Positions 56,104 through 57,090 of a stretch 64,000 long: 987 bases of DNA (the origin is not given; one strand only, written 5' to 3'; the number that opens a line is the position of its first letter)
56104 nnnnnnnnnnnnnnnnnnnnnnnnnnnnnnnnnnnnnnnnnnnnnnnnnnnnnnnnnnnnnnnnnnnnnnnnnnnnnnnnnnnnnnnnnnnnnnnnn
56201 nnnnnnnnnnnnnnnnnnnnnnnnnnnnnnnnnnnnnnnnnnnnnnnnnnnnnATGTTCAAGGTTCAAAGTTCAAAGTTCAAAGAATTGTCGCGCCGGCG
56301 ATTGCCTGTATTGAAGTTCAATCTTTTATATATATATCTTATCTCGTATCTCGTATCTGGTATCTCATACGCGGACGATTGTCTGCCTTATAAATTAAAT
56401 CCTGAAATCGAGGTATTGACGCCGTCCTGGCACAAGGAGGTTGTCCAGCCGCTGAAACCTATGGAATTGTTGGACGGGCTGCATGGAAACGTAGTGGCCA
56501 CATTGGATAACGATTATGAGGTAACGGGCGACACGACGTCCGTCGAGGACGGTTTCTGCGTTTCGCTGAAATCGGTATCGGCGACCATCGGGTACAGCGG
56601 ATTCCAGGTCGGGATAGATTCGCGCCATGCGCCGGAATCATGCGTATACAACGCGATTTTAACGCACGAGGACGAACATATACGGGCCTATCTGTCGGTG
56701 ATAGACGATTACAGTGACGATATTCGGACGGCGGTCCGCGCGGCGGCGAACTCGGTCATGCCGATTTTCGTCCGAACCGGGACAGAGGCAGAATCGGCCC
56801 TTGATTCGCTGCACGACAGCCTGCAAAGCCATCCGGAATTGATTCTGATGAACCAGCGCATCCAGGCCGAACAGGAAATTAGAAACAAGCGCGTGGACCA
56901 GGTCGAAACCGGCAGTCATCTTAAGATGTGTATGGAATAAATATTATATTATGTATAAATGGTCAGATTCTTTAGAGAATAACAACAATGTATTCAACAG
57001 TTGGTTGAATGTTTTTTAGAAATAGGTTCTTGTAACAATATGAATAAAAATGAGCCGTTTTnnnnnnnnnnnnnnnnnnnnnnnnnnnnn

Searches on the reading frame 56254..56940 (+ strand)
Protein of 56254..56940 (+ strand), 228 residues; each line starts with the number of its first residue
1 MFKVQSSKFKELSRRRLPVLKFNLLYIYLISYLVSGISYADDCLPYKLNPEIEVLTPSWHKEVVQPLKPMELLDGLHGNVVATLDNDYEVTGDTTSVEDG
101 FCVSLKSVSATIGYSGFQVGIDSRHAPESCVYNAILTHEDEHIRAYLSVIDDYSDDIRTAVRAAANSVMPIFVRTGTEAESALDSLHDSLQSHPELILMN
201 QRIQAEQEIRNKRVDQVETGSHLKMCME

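Call 48: search_protein_families(library=pfam, proteins=[window:56254-56940:+], max_evalue=0.01)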
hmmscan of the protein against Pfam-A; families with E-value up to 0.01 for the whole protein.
window:56254-56940:+ (228 aa): 0 families

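Call 74: search_protein_families(library=pfam, proteins=[window:56254-56940:+], max_evalue=5)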
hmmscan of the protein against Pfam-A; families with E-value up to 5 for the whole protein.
window:56254-56940:+ (228 aa): 1 family
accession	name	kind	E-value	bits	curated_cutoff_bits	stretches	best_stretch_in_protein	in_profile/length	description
PF13242.12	Hydrolase_like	-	0.089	13.2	22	1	126-185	4-60/75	HAD-hyrolase-like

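Call 81: search_protein_families(library=ncbifam, proteins=[window:56254-56940:+], max_evalue=0.1)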
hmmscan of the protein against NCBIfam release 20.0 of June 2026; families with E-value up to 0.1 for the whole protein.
window:56254-56940:+ (228 aa): 0 families
